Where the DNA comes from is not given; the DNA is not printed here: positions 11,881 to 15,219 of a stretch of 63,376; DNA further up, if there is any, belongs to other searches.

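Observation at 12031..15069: HydB whose ferredoxin-like tail is replaced by a whole GltD/NfnB-like NADPH flavodomain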

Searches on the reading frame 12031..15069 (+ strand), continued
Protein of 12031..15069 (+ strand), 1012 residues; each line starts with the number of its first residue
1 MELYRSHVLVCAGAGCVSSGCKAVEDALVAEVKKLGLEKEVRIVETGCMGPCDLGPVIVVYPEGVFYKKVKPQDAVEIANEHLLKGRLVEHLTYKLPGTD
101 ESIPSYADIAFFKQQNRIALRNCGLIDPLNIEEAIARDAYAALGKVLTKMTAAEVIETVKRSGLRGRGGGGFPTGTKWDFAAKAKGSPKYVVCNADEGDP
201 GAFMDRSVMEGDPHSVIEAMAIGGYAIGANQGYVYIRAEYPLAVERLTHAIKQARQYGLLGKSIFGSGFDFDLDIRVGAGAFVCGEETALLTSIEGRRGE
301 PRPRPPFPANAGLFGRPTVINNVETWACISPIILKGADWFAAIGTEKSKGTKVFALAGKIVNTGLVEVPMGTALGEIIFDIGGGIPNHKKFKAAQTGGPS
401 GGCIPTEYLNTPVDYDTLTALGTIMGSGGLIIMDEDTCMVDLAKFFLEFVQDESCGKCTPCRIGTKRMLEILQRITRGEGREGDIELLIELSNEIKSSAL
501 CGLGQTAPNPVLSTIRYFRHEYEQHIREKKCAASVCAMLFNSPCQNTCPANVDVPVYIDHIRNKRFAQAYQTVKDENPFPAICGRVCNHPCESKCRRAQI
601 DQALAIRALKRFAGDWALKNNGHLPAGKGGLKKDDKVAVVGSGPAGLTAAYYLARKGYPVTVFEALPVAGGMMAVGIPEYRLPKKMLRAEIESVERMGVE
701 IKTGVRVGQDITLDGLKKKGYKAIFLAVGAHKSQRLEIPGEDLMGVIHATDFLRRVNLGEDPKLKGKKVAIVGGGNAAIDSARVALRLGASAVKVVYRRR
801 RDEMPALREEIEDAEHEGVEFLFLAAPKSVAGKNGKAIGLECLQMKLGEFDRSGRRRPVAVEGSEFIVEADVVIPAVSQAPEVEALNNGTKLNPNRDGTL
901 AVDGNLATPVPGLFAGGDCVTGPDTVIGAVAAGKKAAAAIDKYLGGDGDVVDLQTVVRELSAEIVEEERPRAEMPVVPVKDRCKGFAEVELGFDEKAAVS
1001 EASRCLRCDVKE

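Call 44: fold_search(model_id=the predicted structure, library=pdb)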
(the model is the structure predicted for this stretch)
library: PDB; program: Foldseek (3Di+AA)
matches with E <= 10: 1983; with E <= 0.001: 781
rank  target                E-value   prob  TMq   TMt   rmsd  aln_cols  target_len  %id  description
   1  7q4v_B                6.0e-66  1.00  0.52  0.87   3.6       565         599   65  Electron bifurcating hydrogenase - HydABC from A. woodii (released 2023-02-22)
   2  8a6t_B                9.7e-65  1.00  0.52  0.82   3.8       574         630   54  Cryo-EM structure of the electron bifurcating Fe-Fe hydrogenase HydABC complex from Thermoanaerobacter kivui in the re (released 2023-02-15)
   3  9mqx_B                4.2e-64  1.00  0.52  0.84   2.8       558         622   52  Electron-bifurcating Tungstopyranopterin-containing aldehyde oxidoreductase with NADH (released 2025-07-16)
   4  9bp5_B                5.2e-64  1.00  0.50  0.86   3.8       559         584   54  Structure of electron bifurcating Nfn-ABC holoenzyme from Caldicellulosiruptor saccharolyticus (released 2025-03-05)
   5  9bov_B                2.2e-63  1.00  0.50  0.95   2.2       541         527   56  Structure of electron bifurcating Nfn-ABC complexed with NAD from Caldicellulosiruptor saccharolyticus (released 2025-03-05)
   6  9n5u_B                7.9e-62  1.00  0.50  0.85   4.8       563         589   53  Structure of the Thermococcus sibiricus NfnABC complex (released 2025-05-07)
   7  8oh5_B                7.9e-62  1.00  0.50  0.86   3.7       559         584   58  Cryo-EM structure of the electron bifurcating transhydrogenase StnABC complex from Sporomusa Ovata (state 2) (released 2023-09-13)
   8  9n5v_B                1.5e-61  1.00  0.50  0.86   3.7       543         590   54  Structure of the NAD(H)-bound Thermococcus sibiricus NfnABC complex (released 2025-05-07)
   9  7p8n_b                2.8e-60  1.00  0.51  0.92   1.7       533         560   51  TmHydABC- T. maritima hydrogenase with bridge closed (released 2022-09-14)
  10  7p5h_B                3.0e-59  1.00  0.51  0.93   1.8       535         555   51  TmHydABC- D2 map (released 2022-09-14)
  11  7p92_B                3.0e-59  1.00  0.52  0.85   3.8       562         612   49  TmHydABC- T. maritima bifurcating hydrogenase with bridge domain up (released 2022-09-14)
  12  7p8n_B                1.4e-58  1.00  0.50  0.82   1.8       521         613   52  TmHydABC- T. maritima hydrogenase with bridge closed (released 2022-09-14)
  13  7t2r_B                3.2e-51  1.00  0.41  0.96   1.5       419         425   68  Structure of electron bifurcating Ni-Fe hydrogenase complex HydABCSL in FMN-free apo state (released 2022-03-16)
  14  7q4w_B                3.2e-51  1.00  0.40  0.85   3.7       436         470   70  CryoEM structure of electron bifurcating Fe-Fe hydrogenase HydABC complex A. woodii in the oxidised state (released 2023-02-15)
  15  9bov_A                1.5e-50  1.00  0.43  0.37   3.8       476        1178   47  Structure of electron bifurcating Nfn-ABC complexed with NAD from Caldicellulosiruptor saccharolyticus (released 2025-03-05)
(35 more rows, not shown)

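Call 53: find_encoding_contigs(protein=P0001, flank=1000, max_places=4)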
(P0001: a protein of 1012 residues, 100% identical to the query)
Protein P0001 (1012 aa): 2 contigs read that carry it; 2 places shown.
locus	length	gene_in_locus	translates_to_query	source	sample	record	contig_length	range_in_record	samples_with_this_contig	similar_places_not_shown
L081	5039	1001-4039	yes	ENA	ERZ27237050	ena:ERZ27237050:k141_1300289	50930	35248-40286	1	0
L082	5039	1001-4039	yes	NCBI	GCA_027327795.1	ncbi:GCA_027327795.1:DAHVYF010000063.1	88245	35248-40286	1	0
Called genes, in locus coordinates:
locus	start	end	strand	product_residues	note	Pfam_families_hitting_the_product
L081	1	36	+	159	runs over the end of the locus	PF01257:2Fe-2S_thioredx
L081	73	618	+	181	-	PF02518:HATPase_c, PF13589:HATPase_c_3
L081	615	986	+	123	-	-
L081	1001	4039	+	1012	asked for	PF01257:2Fe-2S_thioredx (weak), PF01512:Complex1_51K, PF10589:NADH_4Fe-4S, PF14691:Fer4_20, PF01946:Thi4 (weak), PF00890:FAD_binding_2 (weak), PF07992:Pyr_redox_2, PF13450:NAD_binding_8, +5 more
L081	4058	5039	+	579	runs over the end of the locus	PF00111:Fer2, PF13510:Fer2_4, PF10588:NADH-G_4Fe-4S_3, PF14697:Fer4_21 (faint), PF12838:Fer4_7 (weak), PF02906:Fe_hyd_lg_C, PF02256:Fe_hyd_SSU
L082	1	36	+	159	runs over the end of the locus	PF01257:2Fe-2S_thioredx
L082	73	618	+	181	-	PF02518:HATPase_c, PF13589:HATPase_c_3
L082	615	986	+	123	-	-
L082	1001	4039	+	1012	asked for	PF01257:2Fe-2S_thioredx (weak), PF01512:Complex1_51K, PF10589:NADH_4Fe-4S, PF14691:Fer4_20, PF01946:Thi4 (weak), PF00890:FAD_binding_2 (weak), PF07992:Pyr_redox_2, PF13450:NAD_binding_8, +5 more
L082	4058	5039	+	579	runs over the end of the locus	PF00111:Fer2, PF13510:Fer2_4, PF10588:NADH-G_4Fe-4S_3, PF14697:Fer4_21 (faint), PF12838:Fer4_7 (weak), PF02906:Fe_hyd_lg_C, PF02256:Fe_hyd_SSU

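Call 58: search_protein_families(library=pfam, proteins=[L036:10287-12203:+, L036:11894-12823:+, L036:12825-14258:+, L033:10105-10812:+, L033:10826-12406:+, L044:6420-9122:+, L048:10013-12688:+, L059:8973-9644:+, L059:9641-10936:+, L053:5581-6375:+], max_evalue=0.000001)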
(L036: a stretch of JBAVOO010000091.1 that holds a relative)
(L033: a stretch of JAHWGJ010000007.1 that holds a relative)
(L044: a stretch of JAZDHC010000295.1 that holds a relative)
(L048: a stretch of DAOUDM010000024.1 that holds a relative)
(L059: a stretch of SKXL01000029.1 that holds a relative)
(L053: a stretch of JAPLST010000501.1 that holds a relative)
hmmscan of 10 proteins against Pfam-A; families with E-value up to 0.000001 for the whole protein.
L036:10287-12203:+ (638 aa): 8 families
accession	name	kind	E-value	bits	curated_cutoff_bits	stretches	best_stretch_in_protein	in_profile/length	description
PF00384.28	Molybdopterin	-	3.2e-31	109.1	24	2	312-484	1-192/353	Molybdopterin oxidoreductase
PF13510.11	Fer2_4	-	9.5e-19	67.7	22.8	1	36-112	2-81/82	2Fe-2S iron-sulfur cluster binding domain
PF04879.21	Molybdop_Fe4S4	-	2.3e-15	56.7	22.7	1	259-302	4-47/55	Molybdopterin oxidoreductase Fe4S4 domain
PF10588.14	NADH-G_4Fe-4S_3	-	1.7e-09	37.5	27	1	119-159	1-40/40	NADH-ubiquinone oxidoreductase-G iron-sulfur binding region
PF22117.2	Fer4_Nqo3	-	1.5e-08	35.1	27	1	179-242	7-66/67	NADH-quinone oxidoreductase subunit 3, ferredoxin-like domain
PF12838.12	Fer4_7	-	2.7e-08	34.6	27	1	182-241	1-52/52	4Fe-4S dicluster domain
PF00037.32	Fer4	-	3.1e-07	30.4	21.1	0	225-242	6-23/24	4Fe-4S binding domain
PF00111.32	Fer2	-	7e-07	29.5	21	1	41-90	2-50/77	2Fe-2S iron-sulfur cluster binding domain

L036:11894-12823:+ (309 aa): 1 family
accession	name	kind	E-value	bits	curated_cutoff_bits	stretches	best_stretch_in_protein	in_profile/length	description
PF01058.29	Oxidored_q6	-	1.2e-30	106.4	27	1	143-293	1-128/128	NADH ubiquinone oxidoreductase, 20 Kd subunit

L036:12825-14258:+ (477 aa): 1 family
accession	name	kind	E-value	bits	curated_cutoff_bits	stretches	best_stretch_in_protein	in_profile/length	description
PF00374.24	NiFeSe_Hases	-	3.3e-31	109.3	25.8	2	41-118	1-78/508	Nickel-dependent hydrogenase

L033:10105-10812:+ (235 aa): 1 family
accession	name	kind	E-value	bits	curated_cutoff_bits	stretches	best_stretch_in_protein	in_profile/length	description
PF13510.11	Fer2_4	-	1.6e-15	57.4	22.8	1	1-78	3-81/82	2Fe-2S iron-sulfur cluster binding domain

L033:10826-12406:+ (526 aa): 1 family
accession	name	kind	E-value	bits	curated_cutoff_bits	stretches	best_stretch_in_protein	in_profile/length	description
PF01645.23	Glu_synthase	-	1.5e-14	54.4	20.4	1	279-400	185-303/369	Conserved region in glutamate synthase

L044:6420-9122:+ (900 aa): 7 families
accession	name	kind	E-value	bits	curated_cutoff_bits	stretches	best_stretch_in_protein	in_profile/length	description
PF00384.28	Molybdopterin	-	2e-88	297.2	24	1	281-699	1-352/353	Molybdopterin oxidoreductase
PF01568.27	Molydop_binding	-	4.8e-29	101.1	26.8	1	782-887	1-109/110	Molydopterin dinucleotide binding domain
PF13510.11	Fer2_4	-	1.4e-19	70.4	22.8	1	7-82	3-81/82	2Fe-2S iron-sulfur cluster binding domain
PF04879.21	Molybdop_Fe4S4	-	4.4e-19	68.6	22.7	1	225-277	2-54/55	Molybdopterin oxidoreductase Fe4S4 domain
PF10588.14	NADH-G_4Fe-4S_3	-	2.7e-18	65.7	27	1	89-128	1-40/40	NADH-ubiquinone oxidoreductase-G iron-sulfur binding region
PF22117.2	Fer4_Nqo3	-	2.6e-12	47.2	27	1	143-211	2-67/67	NADH-quinone oxidoreductase subunit 3, ferredoxin-like domain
PF12838.12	Fer4_7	-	8.3e-08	33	27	1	151-209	1-52/52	4Fe-4S dicluster domain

L048:10013-12688:+ (891 aa): 6 families
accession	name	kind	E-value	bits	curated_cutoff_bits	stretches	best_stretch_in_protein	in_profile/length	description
PF00384.28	Molybdopterin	-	2e-83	280.8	24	1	273-691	1-352/353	Molybdopterin oxidoreductase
PF01568.27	Molydop_binding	-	3.3e-32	111.2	26.8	1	775-881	1-110/110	Molydopterin dinucleotide binding domain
PF13510.11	Fer2_4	-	2.9e-21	75.8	22.8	1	3-78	3-81/82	2Fe-2S iron-sulfur cluster binding domain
PF04879.21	Molybdop_Fe4S4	-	2.3e-18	66.4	22.7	1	217-264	3-50/55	Molybdopterin oxidoreductase Fe4S4 domain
PF10588.14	NADH-G_4Fe-4S_3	-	8.6e-16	57.6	27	1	87-124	3-40/40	NADH-ubiquinone oxidoreductase-G iron-sulfur binding region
PF22117.2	Fer4_Nqo3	-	7.6e-07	29.7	27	1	139-207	2-67/67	NADH-quinone oxidoreductase subunit 3, ferredoxin-like domain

L059:8973-9644:+ (223 aa): 3 families
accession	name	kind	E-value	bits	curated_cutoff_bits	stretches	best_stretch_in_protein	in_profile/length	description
PF13510.11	Fer2_4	-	5.9e-14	52.3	22.8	1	5-82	5-81/82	2Fe-2S iron-sulfur cluster binding domain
PF10588.14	NADH-G_4Fe-4S_3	-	6.1e-11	42.1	27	1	89-125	1-37/40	NADH-ubiquinone oxidoreductase-G iron-sulfur binding region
PF00111.32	Fer2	-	3.4e-08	33.7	21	1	10-65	7-53/77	2Fe-2S iron-sulfur cluster binding domain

L059:9641-10936:+ (431 aa): 1 family
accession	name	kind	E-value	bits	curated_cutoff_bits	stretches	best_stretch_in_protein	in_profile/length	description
PF00374.24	NiFeSe_Hases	-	3.4e-28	99.3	25.8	2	41-115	1-75/508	Nickel-dependent hydrogenase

L053:5581-6375:+ (264 aa): 4 families
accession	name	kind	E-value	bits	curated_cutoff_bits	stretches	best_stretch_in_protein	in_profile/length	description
PF13510.11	Fer2_4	-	3.2e-21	75.6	22.8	1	3-80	3-81/82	2Fe-2S iron-sulfur cluster binding domain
PF10588.14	NADH-G_4Fe-4S_3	-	3.1e-17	62.2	27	1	87-126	1-40/40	NADH-ubiquinone oxidoreductase-G iron-sulfur binding region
PF22117.2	Fer4_Nqo3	-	9.1e-11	42.2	27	1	141-208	2-66/67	NADH-quinone oxidoreductase subunit 3, ferredoxin-like domain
PF00111.32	Fer2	-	2.7e-08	34.1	21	1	7-70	2-76/77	2Fe-2S iron-sulfur cluster binding domain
